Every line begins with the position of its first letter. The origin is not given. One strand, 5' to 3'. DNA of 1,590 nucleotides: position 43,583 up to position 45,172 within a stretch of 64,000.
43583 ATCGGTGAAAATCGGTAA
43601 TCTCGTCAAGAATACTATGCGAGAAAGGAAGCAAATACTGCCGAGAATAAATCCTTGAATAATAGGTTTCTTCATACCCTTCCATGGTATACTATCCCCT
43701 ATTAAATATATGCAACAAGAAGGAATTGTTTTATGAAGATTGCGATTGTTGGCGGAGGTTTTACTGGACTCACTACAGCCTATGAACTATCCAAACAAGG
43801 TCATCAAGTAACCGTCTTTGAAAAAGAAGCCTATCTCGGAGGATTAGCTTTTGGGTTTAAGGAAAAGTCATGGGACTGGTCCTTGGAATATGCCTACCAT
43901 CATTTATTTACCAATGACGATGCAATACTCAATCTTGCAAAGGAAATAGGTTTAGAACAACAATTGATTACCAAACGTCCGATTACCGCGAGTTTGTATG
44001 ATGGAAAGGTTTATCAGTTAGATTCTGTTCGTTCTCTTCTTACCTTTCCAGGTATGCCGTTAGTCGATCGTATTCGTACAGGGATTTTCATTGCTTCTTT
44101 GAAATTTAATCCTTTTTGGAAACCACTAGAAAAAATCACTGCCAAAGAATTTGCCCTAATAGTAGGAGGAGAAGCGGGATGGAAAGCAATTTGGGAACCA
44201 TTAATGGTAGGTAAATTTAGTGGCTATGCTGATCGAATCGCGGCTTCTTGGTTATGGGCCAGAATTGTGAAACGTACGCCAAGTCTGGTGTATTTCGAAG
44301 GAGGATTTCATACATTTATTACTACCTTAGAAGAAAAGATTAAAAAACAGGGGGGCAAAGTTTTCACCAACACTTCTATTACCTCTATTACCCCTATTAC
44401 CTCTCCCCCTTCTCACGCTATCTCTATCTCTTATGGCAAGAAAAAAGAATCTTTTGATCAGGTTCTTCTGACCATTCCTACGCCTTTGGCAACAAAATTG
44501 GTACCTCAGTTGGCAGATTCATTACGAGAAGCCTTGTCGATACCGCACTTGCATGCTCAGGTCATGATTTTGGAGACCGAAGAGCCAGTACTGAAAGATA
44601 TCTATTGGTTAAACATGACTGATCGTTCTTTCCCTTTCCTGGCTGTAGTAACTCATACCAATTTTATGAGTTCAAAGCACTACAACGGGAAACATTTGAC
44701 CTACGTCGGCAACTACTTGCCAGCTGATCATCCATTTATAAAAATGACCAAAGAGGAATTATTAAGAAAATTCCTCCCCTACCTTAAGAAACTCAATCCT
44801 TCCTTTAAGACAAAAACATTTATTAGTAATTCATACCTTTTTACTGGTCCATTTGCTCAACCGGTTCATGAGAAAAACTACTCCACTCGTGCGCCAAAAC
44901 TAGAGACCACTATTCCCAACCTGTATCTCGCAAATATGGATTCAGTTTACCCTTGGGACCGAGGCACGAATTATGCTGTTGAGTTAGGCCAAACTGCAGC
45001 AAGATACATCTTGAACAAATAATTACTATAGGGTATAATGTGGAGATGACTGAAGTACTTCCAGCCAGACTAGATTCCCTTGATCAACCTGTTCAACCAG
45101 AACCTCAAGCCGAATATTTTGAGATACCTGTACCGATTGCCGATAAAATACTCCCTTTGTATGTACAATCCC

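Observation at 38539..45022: A decaprenyl-phosphoarabinose-like, lipid-linked pentose donor pathway built from non-orthologous parts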

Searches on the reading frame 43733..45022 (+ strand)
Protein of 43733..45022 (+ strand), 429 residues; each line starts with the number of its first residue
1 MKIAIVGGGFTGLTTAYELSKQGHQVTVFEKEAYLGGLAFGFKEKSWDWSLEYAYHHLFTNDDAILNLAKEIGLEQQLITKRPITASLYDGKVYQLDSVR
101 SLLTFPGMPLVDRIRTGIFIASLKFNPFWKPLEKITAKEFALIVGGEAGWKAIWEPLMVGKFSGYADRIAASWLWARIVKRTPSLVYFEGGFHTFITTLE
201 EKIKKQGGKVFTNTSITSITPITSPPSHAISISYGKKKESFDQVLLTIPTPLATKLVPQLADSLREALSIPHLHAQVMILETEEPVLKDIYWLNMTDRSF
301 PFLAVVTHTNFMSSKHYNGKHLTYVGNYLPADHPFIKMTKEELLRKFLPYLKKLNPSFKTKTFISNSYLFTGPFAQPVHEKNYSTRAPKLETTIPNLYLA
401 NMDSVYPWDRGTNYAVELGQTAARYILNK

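Call 3: search_protein_families(library=pfam, proteins=[window:43733-45022:+], max_evalue=0.01)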
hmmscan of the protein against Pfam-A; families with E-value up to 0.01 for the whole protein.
window:43733-45022:+ (429 aa): 13 families
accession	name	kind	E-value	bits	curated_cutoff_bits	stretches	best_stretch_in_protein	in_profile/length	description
PF01593.30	Amino_oxidase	-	8.6e-33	114.7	19.8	1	10-427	1-443/443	Flavin containing amine oxidoreductase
PF13450.12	NAD_binding_8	-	8.3e-15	55.3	21.9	1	5-70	1-66/68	NAD(P)-binding Rossmann-like domain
PF01266.30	DAO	-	2.6e-12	47.4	27.9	1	2-36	1-35/353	FAD dependent oxidoreductase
PF00070.33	Pyr_redox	-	1e-07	32.8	22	1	2-35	1-34/82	Pyridine nucleotide-disulphide oxidoreductase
PF00890.30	FAD_binding_2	-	9.1e-06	25.5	20.4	1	3-37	2-36/414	FAD binding domain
PF07992.20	Pyr_redox_2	-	1.4e-05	25.1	26.1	1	2-32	144-174/291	Pyridine nucleotide-disulphide oxidoreductase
PF01946.23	Thi4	-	0.00011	22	26.2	1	2-39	19-57/235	Thi4 family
PF03486.20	HI0933_like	-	0.00012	22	50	1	2-36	2-36/244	HI0933-like protein Rossmann domain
PF12831.13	FAD_oxidored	-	0.00028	20.7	27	1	3-39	2-38/416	FAD dependent oxidoreductase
PF01494.25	FAD_binding_3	-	0.00033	20.4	22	1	2-32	3-33/349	FAD binding domain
PF03721.20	UDPG_MGDP_dh_N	-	0.00041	20.4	27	1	1-30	1-30/187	UDP-glucose/GDP-mannose dehydrogenase family, NAD binding domain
PF13454.12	NAD_binding_9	-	0.0016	18.8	21.8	1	4-40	1-41/155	FAD-NAD(P)-binding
PF02558.23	ApbA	-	0.0019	18.3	22.2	0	3-31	1-29/150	Ketopantoate reductase PanE/ApbA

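Call 4: search_protein_families(library=ncbifam, proteins=[window:43733-45022:+], max_evalue=0.01)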
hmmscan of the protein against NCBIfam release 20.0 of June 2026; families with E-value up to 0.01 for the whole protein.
window:43733-45022:+ (429 aa): 84 families (the best 25 are shown)
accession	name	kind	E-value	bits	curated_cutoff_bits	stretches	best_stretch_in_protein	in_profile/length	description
NF005560.0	PRK07233.1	equivalog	3.1e-125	418.4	252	1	1-427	1-429/435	hypothetical protein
TIGR03467.1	HpnE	equivalog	4e-23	82.4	283.05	1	3-400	1-402/430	hydroxysqualene dehydroxylase HpnE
NF005547.0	PRK07208.1-3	equivalog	1e-18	67.3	380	1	2-110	6-113/465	hypothetical protein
TIGR00562.1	proto_IX_ox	equivalog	4.7e-18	65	97.85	2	2-161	4-164/470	protoporphyrinogen oxidase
NF005548.0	PRK07208.1-4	equivalog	1.4e-15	56.9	389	1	2-95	5-96/488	hypothetical protein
TIGR02732.1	zeta_caro_desat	equivalog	1.1e-12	47.7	622.15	1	2-84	1-82/474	9,9'-di-cis-zeta-carotene desaturase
NF008841.0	PRK11883.1-1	equivalog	5.6e-12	45.3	517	1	1-92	4-96/453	protoporphyrinogen oxidase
NF009410.0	PRK12771.1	subfamily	6.8e-11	41.4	516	1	2-38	140-176/566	NAD(P)-binding protein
NF008845.0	PRK11883.1-5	equivalog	1.9e-10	39.7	560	1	2-82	6-90/468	protoporphyrinogen oxidase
NF005545.0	PRK07208.1-1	equivalog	3.2e-10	39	451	1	2-96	9-101/504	hypothetical protein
NF009074.0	PRK12409.1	equivalog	6.2e-10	38.8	494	1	2-34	3-35/410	D-amino acid dehydrogenase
TIGR02733.1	desat_CrtD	equivalog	1.3e-09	37.3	549.7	1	2-48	3-49/492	C-3',4' desaturase CrtD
TIGR02731.1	phytoene_desat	equivalog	1.3e-09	37.3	569.4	1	2-82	1-80/453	15-cis-phytoene desaturase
NF058655.1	CrtID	equivalog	7.9e-09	34.9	640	1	3-50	1-48/478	bifunctional phytoene desaturase/3,4-desaturase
TIGR02734.1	crtI_fam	subfamily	1.6e-08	33.7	238.1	1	4-47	2-45/504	phytoene desaturase family protein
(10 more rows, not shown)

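Call 9: search_solved_structures(query=window:43733-45022:+, max_evalue=0.00001, show_alignments=0)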
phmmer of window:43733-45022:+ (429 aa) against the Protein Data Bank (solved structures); distinct sequences matched with E-value up to 0.00001: 4.
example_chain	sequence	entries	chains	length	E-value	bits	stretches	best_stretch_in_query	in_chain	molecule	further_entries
3nrn_A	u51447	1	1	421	1.5e-08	37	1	1-219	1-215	uncharacterized protein PF1083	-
6f7v_A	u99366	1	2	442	9.2e-06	27.8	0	2-43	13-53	LkcE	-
6f7l_A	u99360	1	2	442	9.2e-06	27.8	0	2-43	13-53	Amine oxidase LkcE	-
6f32_A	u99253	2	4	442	9.2e-06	27.8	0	2-43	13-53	Amine oxidase LkcE | LkcE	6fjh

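Call 47: find_homologous_proteins(query=window:43733-45022:+, max_evalue=1e-10)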
Query window:43733-45022:+ (429 aa): 4093 proteins with E <= 1e-10 among 8000 candidates; the best 120 are listed.
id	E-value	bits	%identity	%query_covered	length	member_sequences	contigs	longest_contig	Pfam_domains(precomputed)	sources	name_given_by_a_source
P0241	2.1e-290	980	100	100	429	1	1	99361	PF01266.31,PF01593.31,PF13450.13,PF00890.31,PF07992.21,PF00070.34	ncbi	-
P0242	1.6e-207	707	68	100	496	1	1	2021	PF01946.24,PF01266.31,PF01593.31,PF13450.13,PF00890.31,PF07992.21,PF00070.34,PF12831.14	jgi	jgi:protoporphyrinogen oxidase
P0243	2.2e-201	687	70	99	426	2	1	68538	PF01946.24,PF01266.31,PF01593.31,PF13450.13,PF00890.31,PF07992.21,PF12831.14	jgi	jgi:protoporphyrinogen oxidase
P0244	1.9e-185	635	64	100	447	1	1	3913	PF01266.31,PF01593.31,PF13450.13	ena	-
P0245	4.9e-184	630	63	97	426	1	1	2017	PF01266.31,PF01593.31,PF13450.13,PF00890.31,PF00070.34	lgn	-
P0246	7.5e-184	629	63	100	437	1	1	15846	PF01266.31,PF01593.31,PF13450.13,PF00890.31,PF07992.21,PF00070.34,PF03486.21,PF12831.14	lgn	-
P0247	4.3e-183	627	63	96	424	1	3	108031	PF01266.31,PF01593.31,PF13450.13,PF07992.21,PF00070.34,PF03486.21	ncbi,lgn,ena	-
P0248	5.5e-180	617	63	100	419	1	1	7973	PF01266.31,PF01593.31,PF13450.13,PF00890.31,PF07992.21,PF00070.34,PF12831.14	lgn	-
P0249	9.8e-180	616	61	97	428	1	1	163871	PF01266.31,PF01593.31,PF13450.13,PF00890.31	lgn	-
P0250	1.3e-179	615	63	100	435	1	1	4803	PF01266.31,PF01593.31,PF13450.13,PF00890.31,PF07992.21,PF00070.34,PF03486.21,PF12831.14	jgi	jgi:protoporphyrinogen oxidase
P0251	1.2e-177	609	60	100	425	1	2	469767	PF01266.31,PF01593.31,PF13450.13,PF07992.21,PF00070.34,PF03486.21,PF12831.14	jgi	jgi:protoporphyrinogen oxidase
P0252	3.0e-176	604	60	100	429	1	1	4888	PF01266.31,PF01593.31,PF13450.13,PF00890.31,PF07992.21,PF00070.34,PF03486.21,PF12831.14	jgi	jgi:protoporphyrinogen oxidase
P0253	5.1e-176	604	61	97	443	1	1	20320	PF01266.31,PF01593.31,PF13450.13,PF00890.31,PF07992.21,PF03486.21,PF12831.14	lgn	-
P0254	6.0e-176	603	60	97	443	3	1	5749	PF01266.31,PF01593.31,PF13450.13,PF00890.31,PF07992.21,PF03486.21,PF12831.14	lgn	-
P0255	4.9e-175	600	61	99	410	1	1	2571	PF01266.31,PF01593.31,PF13450.13,PF00890.31,PF07992.21,PF12831.14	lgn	-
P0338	1.2e-163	563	57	98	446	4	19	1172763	PF01266.31,PF01593.31,PF13450.13,PF00890.31,PF07992.21,PF00070.34,PF03486.21,PF12831.14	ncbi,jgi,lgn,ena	jgi:protoporphyrinogen oxidase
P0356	2.7e-162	558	53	99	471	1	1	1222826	PF01266.31,PF01593.31,PF13450.13,PF07992.21,PF00070.34,PF03486.21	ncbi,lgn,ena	-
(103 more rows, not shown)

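Call 48: find_encoding_contigs(protein=P0356, flank=10000, max_places=1)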
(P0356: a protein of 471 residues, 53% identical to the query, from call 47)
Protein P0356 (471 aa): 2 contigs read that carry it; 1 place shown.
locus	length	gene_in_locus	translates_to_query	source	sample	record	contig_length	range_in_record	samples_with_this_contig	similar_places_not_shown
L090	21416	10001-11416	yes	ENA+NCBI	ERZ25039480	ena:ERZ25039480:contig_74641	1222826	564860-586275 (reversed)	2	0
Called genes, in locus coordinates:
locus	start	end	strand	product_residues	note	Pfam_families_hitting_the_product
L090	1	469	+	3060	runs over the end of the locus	PF00376:MerR, PF12728:HTH_17 (faint), PF13411:MerR_1 (weak), PF01391:Collagen (weak), PF13385:Laminin_G_3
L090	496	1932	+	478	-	-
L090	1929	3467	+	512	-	PF20176:DUF6541 (weak)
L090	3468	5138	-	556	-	PF07497:Rho_RNA_bind, PF00006:ATP-synt_ab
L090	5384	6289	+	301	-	PF01522:Polysacc_deac_1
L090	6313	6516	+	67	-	-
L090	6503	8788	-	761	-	PF10060:DUF2298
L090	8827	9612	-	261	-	PF01978:TrmB, PF25213:HVO_A0261_N (weak), PF01047:MarR (faint), PF13412:HTH_24 (weak), PF09339:HTH_IclR (weak)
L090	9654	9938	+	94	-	-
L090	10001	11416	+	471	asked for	PF00070:Pyr_redox (faint), PF01266:DAO, PF01593:Amino_oxidase, PF03486:HI0933_like (faint), PF07992:Pyr_redox_2 (faint), PF13450:NAD_binding_8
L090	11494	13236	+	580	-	-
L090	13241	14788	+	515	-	PF13231:PMT_2 (weak)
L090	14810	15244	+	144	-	-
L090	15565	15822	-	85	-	-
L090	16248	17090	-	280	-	PF01850:PIN (weak), PF13638:PIN_4 (weak)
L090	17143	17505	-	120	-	PF13541:ChlI, PF05362:Lon_C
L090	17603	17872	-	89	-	-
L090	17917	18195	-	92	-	PF13481:AAA_25 (faint)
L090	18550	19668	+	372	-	PF13407:Peripla_BP_4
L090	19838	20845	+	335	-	PF00672:HAMP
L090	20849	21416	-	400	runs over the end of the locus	PF00575:S1 (weak), PF23459:S1_RRP5 (faint), PF18614:RNase_II_C_S1 (faint), PF21543:CvfB_2nd (faint), PF00575:S1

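Call 49: find_encoding_contigs(protein=P0338, flank=10000, max_places=2)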
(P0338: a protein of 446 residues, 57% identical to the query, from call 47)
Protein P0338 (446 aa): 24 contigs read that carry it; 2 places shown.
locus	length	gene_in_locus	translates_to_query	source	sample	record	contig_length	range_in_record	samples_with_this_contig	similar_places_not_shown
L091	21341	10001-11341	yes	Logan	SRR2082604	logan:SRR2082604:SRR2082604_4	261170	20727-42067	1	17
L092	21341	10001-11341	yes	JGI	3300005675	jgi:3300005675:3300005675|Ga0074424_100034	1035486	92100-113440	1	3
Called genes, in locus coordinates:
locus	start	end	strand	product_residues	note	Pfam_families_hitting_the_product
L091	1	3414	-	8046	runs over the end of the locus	?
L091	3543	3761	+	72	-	-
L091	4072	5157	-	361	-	PF01476:LysM, PF23473:LysM3_LYK4_5 (weak), PF01476:LysM (weak), PF01551:Peptidase_M23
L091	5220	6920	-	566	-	PF07497:Rho_RNA_bind, PF00006:ATP-synt_ab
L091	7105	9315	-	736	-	PF10060:DUF2298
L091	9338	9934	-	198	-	-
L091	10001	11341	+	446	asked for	PF00070:Pyr_redox (faint), PF00890:FAD_binding_2 (weak), PF01266:DAO, PF01593:Amino_oxidase, PF03486:HI0933_like (faint), PF07992:Pyr_redox_2 (faint), PF12831:FAD_oxidored (faint), PF13450:NAD_binding_8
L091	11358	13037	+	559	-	-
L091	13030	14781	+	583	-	PF02366:PMT (weak)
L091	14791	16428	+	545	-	-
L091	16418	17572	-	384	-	PF13439:Glyco_transf_4 (weak), PF13579:Glyco_trans_4_4, PF20706:GT4-conflict (weak), PF00534:Glycos_transf_1, PF13692:Glyco_trans_1_4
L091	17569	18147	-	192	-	-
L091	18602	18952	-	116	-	-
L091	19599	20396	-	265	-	PF01938:TRAM (weak)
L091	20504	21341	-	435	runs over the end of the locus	PF18073:Zn_ribbon_LapB, PF13481:AAA_25, PF03796:DnaB_C (weak), PF06745:ATPase, PF23442:DUF7125, PF13541:ChlI (faint)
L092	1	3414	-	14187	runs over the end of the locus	-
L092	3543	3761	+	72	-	-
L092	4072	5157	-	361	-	PF01476:LysM, PF23473:LysM3_LYK4_5 (weak), PF01476:LysM (weak), PF01551:Peptidase_M23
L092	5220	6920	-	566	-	PF07497:Rho_RNA_bind, PF00006:ATP-synt_ab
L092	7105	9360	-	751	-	PF10060:DUF2298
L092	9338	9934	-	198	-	-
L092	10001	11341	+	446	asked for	PF00070:Pyr_redox (faint), PF00890:FAD_binding_2 (weak), PF01266:DAO, PF01593:Amino_oxidase, PF03486:HI0933_like (faint), PF07992:Pyr_redox_2 (faint), PF12831:FAD_oxidored (faint), PF13450:NAD_binding_8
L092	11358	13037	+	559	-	-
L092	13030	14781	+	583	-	PF02366:PMT (weak)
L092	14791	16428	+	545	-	-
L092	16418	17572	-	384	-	PF13439:Glyco_transf_4 (weak), PF13579:Glyco_trans_4_4, PF20706:GT4-conflict (weak), PF00534:Glycos_transf_1, PF13692:Glyco_trans_1_4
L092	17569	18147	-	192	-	-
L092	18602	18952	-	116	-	-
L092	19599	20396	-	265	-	PF01938:TRAM (weak)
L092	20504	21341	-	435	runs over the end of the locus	PF18073:Zn_ribbon_LapB, PF13481:AAA_25, PF03796:DnaB_C (weak), PF06745:ATPase, PF23442:DUF7125, PF13541:ChlI (faint)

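Call 79: predict_structure(alignment_id=A2)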
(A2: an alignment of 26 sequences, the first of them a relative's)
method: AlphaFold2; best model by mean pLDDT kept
length: 429 residues; sequences in the alignment: 26
mean_pLDDT: 92.2   pTM: 0.91
mean pLDDT of the five models: 92.2, 91.8, 91.4, 90.2, 89.9
residues with pLDDT >= 90: 334; 70-90: 85; 50-70: 10; < 50: 0
segments of 3 or more residues with pLDDT < 50: none
pLDDT, mean of each block of 10 residues (from residue 1): 97 98 98 92 94 89 96 97 92 87 90 91 87 94 91 89 92 90 93 96 98 96 78 95 96 95 94 94 92 90 94 96 94 94 94 81 83 91 92 95 79 92 95
secondary structure, 60 per line:
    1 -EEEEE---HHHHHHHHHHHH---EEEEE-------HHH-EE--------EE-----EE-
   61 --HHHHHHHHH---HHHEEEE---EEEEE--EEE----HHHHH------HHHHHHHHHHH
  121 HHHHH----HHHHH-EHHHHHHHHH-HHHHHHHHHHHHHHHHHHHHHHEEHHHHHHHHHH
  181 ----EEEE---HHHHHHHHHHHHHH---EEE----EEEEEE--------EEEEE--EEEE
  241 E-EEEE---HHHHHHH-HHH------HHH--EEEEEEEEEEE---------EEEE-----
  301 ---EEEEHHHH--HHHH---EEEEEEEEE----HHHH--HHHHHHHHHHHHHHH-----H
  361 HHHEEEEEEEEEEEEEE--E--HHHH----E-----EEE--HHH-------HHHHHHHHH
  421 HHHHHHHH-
elements in order: E2-6 H10-21 E25-29 H63-71 E78-81 E85-89 E92-94 H99-103 H110-125 H130-134 H137-145 H147-168 H171-180 E185-188 H192-205 E209-211 E216-221 E230-234 E237-241 E243-246 H250-256 E272-282 E292-295 E304-307 H308-311 H314-317 E321-329 H334-337 H340-354 H360-363 E364-377 H383-386 E397-399 H412-428

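Call 83: fold_search(model_id=the predicted structure, library=pdb)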
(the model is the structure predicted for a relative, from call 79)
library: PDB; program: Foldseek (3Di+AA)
matches with E <= 10: 1986; with E <= 0.001: 1188
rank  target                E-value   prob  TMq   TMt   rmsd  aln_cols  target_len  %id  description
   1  2ive_B                2.3e-29  1.00  0.82  0.78   4.2       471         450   17  Structure of protoporphyrinogen oxidase from Myxococcus xanthus (released 2006-10-17)
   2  3lov                  3.0e-29  1.00  0.78  0.75   5.1       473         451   18  Crystal structure of Putative protoporphyrinogen oxidase (YP_001813199.1) from Exiguobacterium sp. 255-15 at 2.06 A reso (released 2010-02-23)
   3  2ive_A                3.6e-29  1.00  0.82  0.78   4.1       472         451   16  Structure of protoporphyrinogen oxidase from Myxococcus xanthus (released 2006-10-17)
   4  2ivd_B                4.3e-29  1.00  0.81  0.77   4.8       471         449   17  Structure of protoporphyrinogen oxidase from Myxococcus xanthus with acifluorfen (released 2006-10-17)
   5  9a78_B                4.8e-28  1.00  0.80  0.73   4.7       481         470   16  Integrative model of SYFB-CGOX by crosslinking MS and deep learning (released 2024-09-18)
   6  2ivd_A                7.4e-28  1.00  0.80  0.77   4.6       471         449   17  Structure of protoporphyrinogen oxidase from Myxococcus xanthus with acifluorfen (released 2006-10-17)
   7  5mog_A                3.0e-26  1.00  0.86  0.79   3.4       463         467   15  Oryza sativa phytoene desaturase inhibited by norflurazon (released 2017-07-12)
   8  5mog_E                4.6e-26  1.00  0.86  0.79   3.4       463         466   15  Oryza sativa phytoene desaturase inhibited by norflurazon (released 2017-07-12)
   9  3i6d_B                4.6e-26  1.00  0.79  0.81   4.1       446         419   16  Crystal structure of PPO from bacillus subtilis with AF (released 2009-12-08)
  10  3i6d_A                5.5e-26  1.00  0.78  0.80   4.0       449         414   17  Crystal structure of PPO from bacillus subtilis with AF (released 2009-12-08)
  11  5mog_C                7.0e-26  1.00  0.85  0.78   3.6       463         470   15  Oryza sativa phytoene desaturase inhibited by norflurazon (released 2017-07-12)
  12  4ivm                  7.5e-26  1.00  0.79  0.73   4.5       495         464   16  Structure of human protoporphyrinogen IX oxidase(R59G) (released 2013-03-06)
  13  3ka7                  1.5e-25  1.00  0.74  0.75   4.5       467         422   19  Crystal Structure of an oxidoreductase from Methanosarcina mazei. Northeast Structural Genomics Consortium target id MaR (released 2009-11-17)
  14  3nks                  1.7e-25  1.00  0.78  0.72   5.0       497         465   15  Structure of human protoporphyrinogen IX oxidase (released 2011-04-20)
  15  5mog_B                4.2e-25  1.00  0.85  0.78   3.5       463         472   15  Oryza sativa phytoene desaturase inhibited by norflurazon (released 2017-07-12)
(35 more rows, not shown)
